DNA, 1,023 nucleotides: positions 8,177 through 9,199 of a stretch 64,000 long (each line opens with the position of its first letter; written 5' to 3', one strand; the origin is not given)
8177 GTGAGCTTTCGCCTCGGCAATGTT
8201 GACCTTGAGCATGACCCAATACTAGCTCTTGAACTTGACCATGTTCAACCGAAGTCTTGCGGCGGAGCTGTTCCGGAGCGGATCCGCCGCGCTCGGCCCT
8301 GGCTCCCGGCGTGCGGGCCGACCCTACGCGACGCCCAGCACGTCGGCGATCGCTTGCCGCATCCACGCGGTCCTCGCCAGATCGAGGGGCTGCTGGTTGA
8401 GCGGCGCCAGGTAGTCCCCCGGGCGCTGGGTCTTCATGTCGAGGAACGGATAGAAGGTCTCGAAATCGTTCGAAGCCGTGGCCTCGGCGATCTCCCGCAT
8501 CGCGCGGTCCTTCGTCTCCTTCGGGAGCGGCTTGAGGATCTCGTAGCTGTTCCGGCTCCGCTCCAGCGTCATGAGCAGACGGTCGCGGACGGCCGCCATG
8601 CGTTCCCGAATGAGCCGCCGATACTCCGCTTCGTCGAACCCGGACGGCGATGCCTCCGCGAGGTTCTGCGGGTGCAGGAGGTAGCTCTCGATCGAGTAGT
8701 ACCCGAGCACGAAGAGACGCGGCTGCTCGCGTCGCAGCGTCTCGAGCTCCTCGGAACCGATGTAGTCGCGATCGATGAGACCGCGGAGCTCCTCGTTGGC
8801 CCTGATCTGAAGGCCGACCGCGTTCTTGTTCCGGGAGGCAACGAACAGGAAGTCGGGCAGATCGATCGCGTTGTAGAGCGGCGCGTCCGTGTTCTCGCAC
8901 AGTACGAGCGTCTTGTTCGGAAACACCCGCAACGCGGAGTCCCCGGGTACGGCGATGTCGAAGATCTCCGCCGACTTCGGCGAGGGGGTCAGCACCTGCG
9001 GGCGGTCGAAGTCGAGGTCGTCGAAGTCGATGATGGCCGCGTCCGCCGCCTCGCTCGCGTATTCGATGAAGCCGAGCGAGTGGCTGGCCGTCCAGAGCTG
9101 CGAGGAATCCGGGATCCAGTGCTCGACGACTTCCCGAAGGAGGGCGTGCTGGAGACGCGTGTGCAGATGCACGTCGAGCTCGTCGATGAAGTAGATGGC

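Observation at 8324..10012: Single-gene ABC ATPase-TOPRIM fusion, a PARIS/OLD-like defence candidate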

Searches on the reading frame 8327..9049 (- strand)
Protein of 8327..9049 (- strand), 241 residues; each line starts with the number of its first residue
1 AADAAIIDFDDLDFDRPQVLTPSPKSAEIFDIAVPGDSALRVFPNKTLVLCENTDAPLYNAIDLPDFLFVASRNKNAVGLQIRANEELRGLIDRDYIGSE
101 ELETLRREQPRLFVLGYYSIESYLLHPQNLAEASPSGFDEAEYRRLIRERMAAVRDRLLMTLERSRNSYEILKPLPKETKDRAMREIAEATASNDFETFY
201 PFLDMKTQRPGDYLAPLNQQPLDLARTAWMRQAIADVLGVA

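Call 8: search_protein_families(library=pfam, proteins=[window:8327-9049:-], max_evalue=10)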
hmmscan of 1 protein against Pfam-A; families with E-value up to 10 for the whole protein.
seq(241 aa): 1 family
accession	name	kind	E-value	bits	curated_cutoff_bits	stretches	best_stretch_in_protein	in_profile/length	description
PF04615.18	Utp14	-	0.3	10.1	30.2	1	162-203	64-105/731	Utp14 protein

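Call 9: search_protein_families(library=padloc, proteins=[window:8327-9049:-], max_evalue=10)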
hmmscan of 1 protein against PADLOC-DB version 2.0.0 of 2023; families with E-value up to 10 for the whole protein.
seq(241 aa): 2 families
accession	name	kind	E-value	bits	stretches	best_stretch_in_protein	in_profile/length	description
PDLC02983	AriB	-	0.00011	20.4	1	84-138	52-104/236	-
PDLC02982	AriAB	-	0.04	10.5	1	85-141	376-429/570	-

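Call 32: search_solved_structures(query=A2, max_evalue=10, show_alignments=3)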
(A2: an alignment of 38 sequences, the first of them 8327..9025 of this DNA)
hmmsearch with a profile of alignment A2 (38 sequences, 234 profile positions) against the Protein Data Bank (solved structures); distinct sequences matched with E-value up to 10: 7.
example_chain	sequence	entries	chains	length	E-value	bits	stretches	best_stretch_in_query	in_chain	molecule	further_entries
5cwb_A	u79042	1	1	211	0.0033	19.9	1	138-183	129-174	Designed helical repeat protein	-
7mwr_B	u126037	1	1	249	0.031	16.7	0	137-179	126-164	LHD101B4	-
3o39_A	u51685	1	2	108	0.15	14.5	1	127-177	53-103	Periplasmic protein related to spheroblast formation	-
8cwy_A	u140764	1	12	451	0.25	13.7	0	138-174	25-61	T32-15-1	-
8cws_A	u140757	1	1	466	0.33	13.4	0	137-174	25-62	F4132-2 Chain A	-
3oeo_A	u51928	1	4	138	0.55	12.7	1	128-178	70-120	Spheroplast protein Y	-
5wnw_A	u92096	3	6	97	0.72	12.3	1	127-177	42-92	Periplasmic chaperone Spy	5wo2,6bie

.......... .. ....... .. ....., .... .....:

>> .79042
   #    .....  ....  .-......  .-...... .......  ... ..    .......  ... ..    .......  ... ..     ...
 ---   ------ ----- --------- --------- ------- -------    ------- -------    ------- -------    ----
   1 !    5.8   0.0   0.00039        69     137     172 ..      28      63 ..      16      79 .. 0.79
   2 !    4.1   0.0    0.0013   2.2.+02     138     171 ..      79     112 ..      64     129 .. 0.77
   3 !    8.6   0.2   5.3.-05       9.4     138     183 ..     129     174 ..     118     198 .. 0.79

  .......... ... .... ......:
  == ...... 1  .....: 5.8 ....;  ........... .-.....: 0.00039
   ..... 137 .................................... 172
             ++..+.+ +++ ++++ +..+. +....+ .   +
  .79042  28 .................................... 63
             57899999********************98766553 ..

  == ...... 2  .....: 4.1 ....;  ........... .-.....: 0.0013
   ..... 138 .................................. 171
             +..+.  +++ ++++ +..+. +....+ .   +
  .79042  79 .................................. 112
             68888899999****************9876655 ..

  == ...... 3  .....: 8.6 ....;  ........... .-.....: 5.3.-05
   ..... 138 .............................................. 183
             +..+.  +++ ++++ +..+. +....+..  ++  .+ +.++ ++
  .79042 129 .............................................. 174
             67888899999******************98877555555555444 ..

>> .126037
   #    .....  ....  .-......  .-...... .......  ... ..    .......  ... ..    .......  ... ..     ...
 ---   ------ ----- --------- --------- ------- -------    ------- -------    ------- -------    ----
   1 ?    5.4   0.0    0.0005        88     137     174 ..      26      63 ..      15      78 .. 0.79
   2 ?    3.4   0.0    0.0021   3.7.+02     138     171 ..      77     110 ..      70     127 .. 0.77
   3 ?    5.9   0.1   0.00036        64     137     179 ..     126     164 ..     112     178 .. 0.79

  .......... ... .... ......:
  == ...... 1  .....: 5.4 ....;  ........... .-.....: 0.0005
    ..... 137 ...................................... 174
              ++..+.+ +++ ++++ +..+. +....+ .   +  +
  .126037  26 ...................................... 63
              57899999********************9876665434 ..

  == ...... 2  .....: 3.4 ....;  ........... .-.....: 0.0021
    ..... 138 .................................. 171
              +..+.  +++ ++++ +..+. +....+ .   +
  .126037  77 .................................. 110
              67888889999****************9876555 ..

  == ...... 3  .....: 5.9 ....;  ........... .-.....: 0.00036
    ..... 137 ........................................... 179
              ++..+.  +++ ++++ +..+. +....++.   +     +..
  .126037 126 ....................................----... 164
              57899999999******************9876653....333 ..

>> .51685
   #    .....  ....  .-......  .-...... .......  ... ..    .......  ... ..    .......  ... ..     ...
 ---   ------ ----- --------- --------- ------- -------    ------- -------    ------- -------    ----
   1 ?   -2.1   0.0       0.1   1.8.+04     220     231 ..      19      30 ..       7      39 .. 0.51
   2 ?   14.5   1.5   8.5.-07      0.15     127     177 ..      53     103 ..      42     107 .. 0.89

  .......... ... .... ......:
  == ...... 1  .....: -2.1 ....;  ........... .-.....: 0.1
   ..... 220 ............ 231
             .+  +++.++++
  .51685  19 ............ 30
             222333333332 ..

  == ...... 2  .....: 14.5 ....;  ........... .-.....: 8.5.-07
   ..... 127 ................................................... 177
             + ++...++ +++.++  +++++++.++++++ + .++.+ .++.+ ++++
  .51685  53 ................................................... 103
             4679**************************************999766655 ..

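Call 33: search_protein_families(library=pfam, alignment_id=A2, max_evalue=1)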
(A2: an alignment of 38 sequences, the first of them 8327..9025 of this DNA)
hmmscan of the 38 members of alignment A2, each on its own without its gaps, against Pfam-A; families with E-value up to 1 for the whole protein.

A. member 1, window:8327-9025:- (233 aa): 1 family
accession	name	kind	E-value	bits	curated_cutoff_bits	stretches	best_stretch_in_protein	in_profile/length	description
PF04615.18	Utp14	-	0.28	10.2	30.2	1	154-195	64-105/731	Utp14 protein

B. families by the number of members that match (of 38 scanned): 20 families
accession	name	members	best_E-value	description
PF14491.11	DUF4435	6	0.0011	Protein of unknown function (DUF4435)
PF02591.20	Zn_ribbon_9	3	0.19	C4-type zinc ribbon domain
PF19163.5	DUF5845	2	0.013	Family of unknown function (DUF5845)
PF04615.18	Utp14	2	0.26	Utp14 protein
PF12322.14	T4_baseplate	1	0.003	T4 bacteriophage base plate protein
PF23737.1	HTH_71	1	0.0094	HTH 3-helical bundle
PF21228.3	RuBisCO_activase_AAA_helical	1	0.036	Ribulose bisphosphate carboxylase/oxygenase activase, AAA, helical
PF05961.16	Chordopox_A13L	1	0.054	Chordopoxvirus A13L protein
PF17903.8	KH_KRR1_1st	1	0.058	Krr1 KH1 domain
PF13506.12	Glyco_transf_21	1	0.067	Glycosyl transferase family 21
PF21910.2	GH85_C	1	0.07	GH85 endohexosaminidases, C-terminal domain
PF23420.1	DUF7108_C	1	0.073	DUF7108, C-terminal domain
PF13175.12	AAA_15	1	0.085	AAA ATPase domain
PF00346.24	Complex1_49kDa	1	0.15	Respiratory-chain NADH dehydrogenase, 49 Kd subunit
PF22156.1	Thiaminase_I-like_N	1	0.17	Thiaminase I-like, N-terminal domain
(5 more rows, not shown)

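Call 34: search_protein_families(library=padloc, alignment_id=A2, max_evalue=1)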
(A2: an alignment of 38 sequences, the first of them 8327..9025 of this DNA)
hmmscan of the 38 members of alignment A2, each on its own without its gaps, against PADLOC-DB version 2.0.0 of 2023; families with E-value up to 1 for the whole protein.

A. member 1, window:8327-9025:- (233 aa): 2 families
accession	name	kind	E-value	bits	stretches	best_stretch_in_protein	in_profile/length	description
PDLC02983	AriB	-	0.0001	20.5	1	76-130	52-104/236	-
PDLC02982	AriAB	-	0.038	10.6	1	77-133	376-429/570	-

B. families by the number of members that match (of 38 scanned): 9 families
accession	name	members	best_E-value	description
PDLC02983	AriB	30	2.4e-09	-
PDLC02982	AriAB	13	1.1e-05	-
PDLC02981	AriAB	5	0.0017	-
PDLC01156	Mem_02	2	0.0029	Membrane protein (2TM) with a globular domain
PDLC01223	Cas11f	1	0.0066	CAS-III-F; effector_SS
PDLC04976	PDC-S26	1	0.0076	-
PDLC01080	C3a162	1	0.023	Unknown function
PDLC04369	PDC-M05A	1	0.039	-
PDLC00026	DruM2|DruM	1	0.047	DNA cytosine methylase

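Call 40: predict_structure(alignment_id=A2)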
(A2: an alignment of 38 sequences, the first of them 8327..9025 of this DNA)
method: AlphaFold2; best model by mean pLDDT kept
length: 233 residues; sequences in the alignment: 38
mean_pLDDT: 89.6   pTM: 0.82
mean pLDDT of the five models: 89.6, 88.7, 88.7, 87.7, 87.5
residues with pLDDT >= 90: 164; 70-90: 46; 50-70: 23; < 50: 0
segments of 3 or more residues with pLDDT < 50: none
pLDDT, mean of each block of 10 residues (from residue 1): 72 62 62 82 90 93 87 88 95 93 95 97 93 97 97 92 91 96 97 97 93 96 97 83
secondary structure, 60 per line:
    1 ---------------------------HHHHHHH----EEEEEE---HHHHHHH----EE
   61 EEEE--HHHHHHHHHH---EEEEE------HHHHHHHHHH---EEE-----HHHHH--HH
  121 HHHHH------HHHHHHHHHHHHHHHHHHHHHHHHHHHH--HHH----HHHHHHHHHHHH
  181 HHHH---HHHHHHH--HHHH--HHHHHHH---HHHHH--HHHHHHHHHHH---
elements in order: H28-34 E39-44 H48-54 E59-64 H67-76 E80-84 H91-100 E104-106 H112-116 H119-125 H132-159 H169-184 H188-194 H197-200 H203-209 H213-217 H220-230

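Call 43: fold_search(model_id=the predicted structure, library=pdb)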
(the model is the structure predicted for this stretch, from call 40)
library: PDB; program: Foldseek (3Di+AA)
matches with E <= 10: 742; with E <= 0.001: 0
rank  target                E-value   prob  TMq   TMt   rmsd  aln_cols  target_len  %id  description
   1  6ymz_D                9.7e-02  0.77  0.24  0.17   7.4        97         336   18  Structure of the CheB methylsterase from P. atrosepticum SCRI1043 (released 2021-02-17)
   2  5o8y_C                1.2e-01  0.20  0.24  0.26  21.3       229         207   10  Conformational dynamism for DNA interaction in Salmonella typhimurium RcsB response regulator. (released 2017-11-15)
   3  5o8y_A                1.4e-01  0.20  0.25  0.27  21.6       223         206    9  Conformational dynamism for DNA interaction in Salmonella typhimurium RcsB response regulator. (released 2017-11-15)
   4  2qxy_B                1.6e-01  0.72  0.23  0.39   5.4        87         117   20  Crystal structure of a response regulator from Thermotoga maritima (released 2007-08-28)
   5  1wxi                  1.7e-01  0.08  0.17  0.16  18.7       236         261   16  E.coli NAD Synthetase, AMP.PP (released 2005-02-15)
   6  6ozw                  1.8e-01  0.69  0.21  0.11   6.3       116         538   16  Crystal structure of the 65-kilodalton amino-terminal fragment of DNA topoisomerase I from Streptococcus mutans (released 2019-06-26)
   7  7w9h_A                1.8e-01  0.63  0.22  0.36   6.6        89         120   21  Crystal structure of the receiver domain of the transcription regulator FleR from Pseudomonas aeruginosa (released 2022-12-14)
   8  2qxy_A                2.0e-01  0.75  0.23  0.40   5.3        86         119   20  Crystal structure of a response regulator from Thermotoga maritima (released 2007-08-28)
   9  5vxn_A                2.2e-01  0.14  0.23  0.26  18.8       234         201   12  Structure of two RcsB dimers bound to two parallel DNAs. (released 2018-03-07)
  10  3lg0_A                2.3e-01  0.44  0.18  0.12   6.4        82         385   11  Structure of Plasmodium falciparum ornithine delta-aminotransferase (released 2010-08-04)
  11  1wxe                  2.4e-01  0.14  0.17  0.16  13.5       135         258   18  E.coli NAD Synthetase, AMP (released 2005-02-15)
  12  7lon_A                2.6e-01  0.25  0.17  0.11   7.4        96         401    9  Ornithine Aminotransferase (OAT) cocrystallized with its inactivator - (1S,3S)-3-amino-4-(difluoromethylene)cyclohexen (released 2021-08-25)
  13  1ywf                  3.0e-01  0.11  0.22  0.21  17.3       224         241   14  Crystal Structure of Mycobacterium Tuberculosis Protein Tyrosine Phosphatase PtpB (released 2005-11-22)
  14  3lg0_D                3.2e-01  0.33  0.18  0.12   6.6        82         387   11  Structure of Plasmodium falciparum ornithine delta-aminotransferase (released 2010-08-04)
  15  6zix_A                3.2e-01  0.13  0.23  0.26  19.9       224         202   13  Structure of RcsB from Salmonella enterica serovar Typhimurium bound to promoter P1flhDC in the presence of phosphomim (released 2021-02-17)
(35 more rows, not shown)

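Call 48: fold_search(model_id=the predicted structure, library=viral)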
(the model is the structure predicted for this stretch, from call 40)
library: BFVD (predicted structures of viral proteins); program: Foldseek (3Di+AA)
matches with E <= 10: 380; with E <= 0.001: 0
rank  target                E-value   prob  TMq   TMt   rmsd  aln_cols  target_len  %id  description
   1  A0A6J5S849            9.6e-02  0.20  0.21  0.13  17.2       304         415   10  DNA topoisomerase [uncultured Caudovirales phage]
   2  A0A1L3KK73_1          1.3e-01  0.41  0.20  0.05  11.8       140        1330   12  (no name in the UniProt tables at hand)
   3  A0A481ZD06            1.3e-01  0.04  0.13  0.10  22.5       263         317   12  Flap endonuclease (Fragment) [Pithovirus LCPAC406]
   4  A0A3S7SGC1            1.6e-01  0.16  0.19  0.08  18.2       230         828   10  (no name in the UniProt tables at hand)
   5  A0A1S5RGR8            1.8e-01  0.12  0.22  0.18  28.0       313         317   12  (no name in the UniProt tables at hand)
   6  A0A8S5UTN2            1.9e-01  0.06  0.16  0.12  19.1       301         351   10  Uncharacterized protein [Myoviridae sp. ctYA416]
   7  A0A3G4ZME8            2.0e-01  0.38  0.19  0.06  10.1       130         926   18  DNA topoisomerase [Terrestrivirus sp.]
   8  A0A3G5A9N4            2.1e-01  0.14  0.22  0.11  15.9       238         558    9  Uncharacterized protein [Hyperionvirus sp.]
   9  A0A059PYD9            2.2e-01  0.57  0.20  0.08   5.3        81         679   15  DNA primase/helicase [Anabaena phage A-4L]
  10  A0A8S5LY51            2.2e-01  0.20  0.21  0.17  25.1       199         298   15  Response regulator protein [Myoviridae sp. ctrnx29]
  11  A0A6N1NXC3            2.7e-01  0.28  0.23  0.29  14.9       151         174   15  Histidine protein kinase SLN1 [Tupanvirus deep ocean]
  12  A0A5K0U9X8            3.2e-01  0.15  0.18  0.05  19.7       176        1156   13  DNA topoisomerase [Yasminevirus sp. GU-2018]
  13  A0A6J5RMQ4            3.8e-01  0.25  0.20  0.19  15.6       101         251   11  Uncharacterized protein [uncultured Caudovirales phage]
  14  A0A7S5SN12            3.8e-01  0.23  0.19  0.31   6.1        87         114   15  (no name in the UniProt tables at hand)
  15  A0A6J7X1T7            3.8e-01  0.13  0.19  0.05  12.1       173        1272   14  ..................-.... domain-containing protein [uncultured Caudovirales phage]
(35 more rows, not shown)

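Call 68: search_protein_representatives(alignment_id=A2)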
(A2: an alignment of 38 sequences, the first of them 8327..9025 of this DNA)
Query: 38 sequences, 234 profile positions. Proteins with E-value up to 0.001 (for the whole library): 345; up to 1e-10: 221; up to 1e-30: 151. The best 150 are listed.
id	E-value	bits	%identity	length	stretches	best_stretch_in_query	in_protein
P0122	3.2e-89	314.6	-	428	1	1-231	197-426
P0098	2.0e-86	305.4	-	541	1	1-232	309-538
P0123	6.8e-86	303.7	-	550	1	1-232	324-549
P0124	3.8e-78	278.3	-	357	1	1-232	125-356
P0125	2.1e-77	275.9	-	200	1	32-232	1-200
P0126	3.4e-76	271.9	-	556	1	3-232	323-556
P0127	3.4e-75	268.7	-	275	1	1-233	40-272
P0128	2.3e-74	265.9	-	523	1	1-232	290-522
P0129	5.7e-74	264.6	-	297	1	1-232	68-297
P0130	6.8e-74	264.4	-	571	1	1-232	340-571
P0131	1.7e-72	259.8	-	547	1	1-232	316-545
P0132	1.7e-72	259.8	-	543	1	1-232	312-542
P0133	4.3e-72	258.5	-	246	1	1-232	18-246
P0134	1.2e-71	257.0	-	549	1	1-232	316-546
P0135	4.1e-70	252.0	-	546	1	1-231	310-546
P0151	1.5e-61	224.0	-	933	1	34-232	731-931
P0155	4.9e-61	222.3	-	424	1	33-232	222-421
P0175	5.9e-56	205.7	-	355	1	37-232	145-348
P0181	7.0e-54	198.9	-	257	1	31-232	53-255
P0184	2.1e-53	197.3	-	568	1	36-232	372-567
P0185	4.5e-53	196.3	-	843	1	29-232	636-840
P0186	6.7e-53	195.7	-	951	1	31-232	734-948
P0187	8.9e-53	195.3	-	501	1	37-232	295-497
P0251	5.6e-38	146.9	-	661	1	31-232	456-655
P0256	1.3e-36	142.4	-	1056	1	37-232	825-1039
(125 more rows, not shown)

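Call 69: search_protein_families(library=pfam, proteins=[P0151, P0186, P0256, P0185, P0155, P0175, P0184, P0251, P0187, P0181], max_evalue=0.01)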
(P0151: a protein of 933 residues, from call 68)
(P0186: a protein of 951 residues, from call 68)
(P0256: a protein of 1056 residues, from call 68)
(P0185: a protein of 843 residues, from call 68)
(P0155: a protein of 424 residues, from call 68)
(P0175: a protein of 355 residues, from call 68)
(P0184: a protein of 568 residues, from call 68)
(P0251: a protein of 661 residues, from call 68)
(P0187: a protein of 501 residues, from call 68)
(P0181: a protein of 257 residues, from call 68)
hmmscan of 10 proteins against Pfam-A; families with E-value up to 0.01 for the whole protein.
P0151 (933 aa): 0 families

P0186 (951 aa): 6 families
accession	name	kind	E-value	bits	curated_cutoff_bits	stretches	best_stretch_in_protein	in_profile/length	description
PF13175.12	AAA_15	-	4.4e-26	92.8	32.1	2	306-664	63-374/374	AAA ATPase domain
PF13304.12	AAA_21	-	8.5e-15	56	27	2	270-663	46-302/304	AAA domain, putative AbiEii toxin, Type IV TA system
PF13555.12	AAA_29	-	2.4e-05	24.4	27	1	3-45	1-45/61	P-loop containing region of AAA domain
PF13476.12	AAA_23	-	0.00024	22.2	27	1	5-279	1-199/201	AAA domain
PF02463.25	SMC_N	-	0.00035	20.5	40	1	3-43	2-46/220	RecF/RecN/SMC N terminal domain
PF13514.12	AAA_27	-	0.0047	17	22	0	1-42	1-46/206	AAA domain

P0256 (1056 aa): 5 families
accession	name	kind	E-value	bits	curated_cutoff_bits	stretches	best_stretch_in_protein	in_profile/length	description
PF13304.12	AAA_21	-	6.6e-21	76.1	27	2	554-754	130-303/304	AAA domain, putative AbiEii toxin, Type IV TA system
PF13175.12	AAA_15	-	1.4e-15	58.2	32.1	2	317-754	58-374/374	AAA ATPase domain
PF02463.25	SMC_N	-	5.3e-07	29.7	40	1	3-49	2-52/220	RecF/RecN/SMC N terminal domain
PF13555.12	AAA_29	-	3.9e-05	23.8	27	1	3-46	1-45/61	P-loop containing region of AAA domain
PF13514.12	AAA_27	-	0.0008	19.5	22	1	1-46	1-49/206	AAA domain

P0185 (843 aa): 11 families
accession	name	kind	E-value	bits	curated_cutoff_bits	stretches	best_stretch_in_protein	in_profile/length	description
PF16095.11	COR-A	-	1.9e-37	128.8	35.3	1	341-481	1-143/143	C-terminal of Roc, COR-A domain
PF25497.1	COR-B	-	2e-31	109.2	27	1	496-635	3-143/145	C-terminal of Roc, COR-B domain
PF08477.19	Roc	-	6.5e-27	94.6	27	1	162-285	1-119/119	Ras of Complex, Roc, domain of DAPkinase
PF00071.28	Ras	-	6.6e-13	49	21.6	1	162-289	1-119/162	Ras family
PF12799.13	LRR_4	-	4.1e-12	46.4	27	2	95-132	1-38/44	Leucine Rich repeats (2 copies)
PF13855.12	LRR_8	-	2.2e-08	34.2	27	1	82-129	11-60/61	Leucine rich repeat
PF00560.39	LRR_1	-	1.2e-06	27.9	20.6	0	96-109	1-14/23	Leucine Rich Repeat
PF04670.18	Gtr1_RagA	-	2.4e-05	24.3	22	1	162-299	1-136/232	Gtr1/RagA G protein conserved region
PF23598.1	LRR_14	-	0.00017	20.9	40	1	22-126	52-147/353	Leucine-rich repeat region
PF23211.1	LRR_LRWD1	-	0.00019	21.6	28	1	64-132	34-100/190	Leucine-rich repeat and WD repeat-containing protein 1, LRR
PF00025.27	Arf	-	0.00026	20.9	22.3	1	160-288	14-129/174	ADP-ribosylation factor family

P0155 (424 aa): 0 families

P0175 (355 aa): 1 family
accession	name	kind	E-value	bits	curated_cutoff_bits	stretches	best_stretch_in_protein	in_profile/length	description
PF00072.30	Response_reg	-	5.6e-05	23.7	30.2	1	11-68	1-57/111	Response regulator receiver domain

P0184 (568 aa): 0 families

P0251 (661 aa): 2 families
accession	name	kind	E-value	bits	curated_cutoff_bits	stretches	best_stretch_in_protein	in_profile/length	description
PF13304.12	AAA_21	-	1.6e-05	25.6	27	1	294-331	264-301/304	AAA domain, putative AbiEii toxin, Type IV TA system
PF02463.25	SMC_N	-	0.00025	21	40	1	3-52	1-50/220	RecF/RecN/SMC N terminal domain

P0187 (501 aa): 1 family
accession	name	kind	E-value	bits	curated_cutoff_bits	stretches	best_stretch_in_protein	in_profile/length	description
PF00072.30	Response_reg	-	7.7e-10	39.4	30.2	2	161-254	1-81/111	Response regulator receiver domain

P0181 (257 aa): 0 families

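Call 71: search_protein_families(library=padloc, proteins=[P0186, P0256, P0185, P0175, P0155, P0151, P0184, P0181, P0187, P0251], max_evalue=0.001)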
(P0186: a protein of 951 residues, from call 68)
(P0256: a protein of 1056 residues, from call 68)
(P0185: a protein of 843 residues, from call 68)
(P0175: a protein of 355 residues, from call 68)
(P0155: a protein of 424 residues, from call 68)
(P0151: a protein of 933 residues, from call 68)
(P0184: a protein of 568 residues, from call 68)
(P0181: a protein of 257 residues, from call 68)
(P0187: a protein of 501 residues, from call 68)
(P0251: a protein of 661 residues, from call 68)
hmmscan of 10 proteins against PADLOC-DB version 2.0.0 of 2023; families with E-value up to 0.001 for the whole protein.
P0186 (951 aa): 65 families (the best 25 are shown)
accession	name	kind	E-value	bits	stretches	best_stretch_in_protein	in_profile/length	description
PDLC03878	NsnB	-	5.4e-36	123.1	2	3-190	2-188/345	-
PDLC04707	PDC-M55A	-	3.8e-29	99.9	2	468-705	151-391/421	-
PDLC04148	HEC-03B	-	6.7e-28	95.9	2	547-707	270-428/458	-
PDLC02979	AriA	-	5.4e-24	83.7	2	337-664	64-373/373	-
PDLC04149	HEC-04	-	2.1e-15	54.3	2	597-673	211-286/494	-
PDLC00071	GajA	-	2.8e-14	50.9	2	622-695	277-356/588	AAA ATPase domain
PDLC02980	AriA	-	5e-14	51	2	261-663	37-302/304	-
PDLC00096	GajA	-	1e-13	48.9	2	621-695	291-370/630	AAA ATPase domain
PDLC04178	HEC-01A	-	1.3e-12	45.5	1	2-52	8-58/399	-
PDLC00278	PtuA1|PtuA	-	1.9e-12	45.2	1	1-43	1-44/436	AAA ATPase domain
PDLC00091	GajA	-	2.9e-12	44.2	2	621-673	299-351/627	AAA ATPase domain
PDLC00290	PtuA1|PtuA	-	3.3e-12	44.5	2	1-42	1-43/414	AAA ATPase domain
PDLC04182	HEC-01A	-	4e-12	43.8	2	619-670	306-357/406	-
PDLC00070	GajA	-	5.7e-12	43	2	1-66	1-68/596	AAA ATPase domain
PDLC00090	GajA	-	7e-12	42.8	2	1-45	1-47/659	AAA ATPase domain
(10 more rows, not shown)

P0256 (1056 aa): 53 families (the best 25 are shown)
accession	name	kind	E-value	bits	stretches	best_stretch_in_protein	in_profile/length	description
PDLC03878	NsnB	-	7.2e-42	142.4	2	625-817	156-342/345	-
PDLC04707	PDC-M55A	-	3.4e-37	126.4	2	627-818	217-410/421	-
PDLC04148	HEC-03B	-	7.1e-25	85.9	2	645-795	273-426/458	-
PDLC02979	AriA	-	2e-19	68.6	2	321-754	65-373/373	-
PDLC02980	AriA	-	8.6e-17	60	1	583-754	142-303/304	-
PDLC04178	HEC-01A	-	3.7e-14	50.6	2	3-54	9-59/399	-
PDLC00071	GajA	-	6.6e-14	49.6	2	631-757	191-325/588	AAA ATPase domain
PDLC00091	GajA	-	7.7e-13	46.1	2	708-751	295-339/627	AAA ATPase domain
PDLC04182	HEC-01A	-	1.9e-12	44.9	2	709-757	305-354/406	-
PDLC00096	GajA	-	2.6e-12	44.3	2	676-753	253-336/630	AAA ATPase domain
PDLC04177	HEC-01A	-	2.8e-12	44.4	2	625-758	214-344/393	-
PDLC04033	PD-T4-4_A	-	4.5e-12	43.9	1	707-765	323-381/460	-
PDLC00070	GajA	-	1.1e-11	42.1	2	704-751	285-334/596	AAA ATPase domain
PDLC00066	GajA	-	1.1e-11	42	2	670-753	235-320/567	AAA ATPase domain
PDLC00073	GajA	-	1.8e-11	41.7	2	1-53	1-53/589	AAA ATPase domain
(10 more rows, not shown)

P0185 (843 aa): 0 families

P0175 (355 aa): 2 families
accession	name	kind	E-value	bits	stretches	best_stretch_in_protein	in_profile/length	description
PDLC04726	PDC-M60C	-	8.5e-17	59.1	1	10-147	2-142/407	-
PDLC04725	PDC-M60B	-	8.7e-10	36.7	1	9-138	4-151/158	-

P0155 (424 aa): 0 families

P0151 (933 aa): 0 families

P0184 (568 aa): 0 families

P0181 (257 aa): 1 family
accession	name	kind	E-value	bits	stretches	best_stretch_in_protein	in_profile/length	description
PDLC02981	AriAB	-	0.00018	18.3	1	106-185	493-572/694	-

P0187 (501 aa): 2 families
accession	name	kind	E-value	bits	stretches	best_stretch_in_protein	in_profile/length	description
PDLC04725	PDC-M60B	-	7.2e-46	153.9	2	2-144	5-151/158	-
PDLC04726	PDC-M60C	-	6.2e-22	76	2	160-297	2-142/407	-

P0251 (661 aa): 6 families
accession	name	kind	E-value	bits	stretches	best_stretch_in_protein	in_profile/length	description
PDLC02979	AriA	-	1.3e-10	39.6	1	4-332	3-372/373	-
PDLC02336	AbiLi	-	3e-08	31.6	1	3-364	1-322/340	AbiLi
PDLC04176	HEC-01A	-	1e-07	29.6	1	4-179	3-169/371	-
PDLC04144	HEC-01B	-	4.4e-05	20.8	0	283-333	291-341/395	-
PDLC04178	HEC-01A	-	0.00018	18.6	0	3-48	8-50/399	-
PDLC00073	GajA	-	0.00027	18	1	3-72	2-69/589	AAA ATPase domain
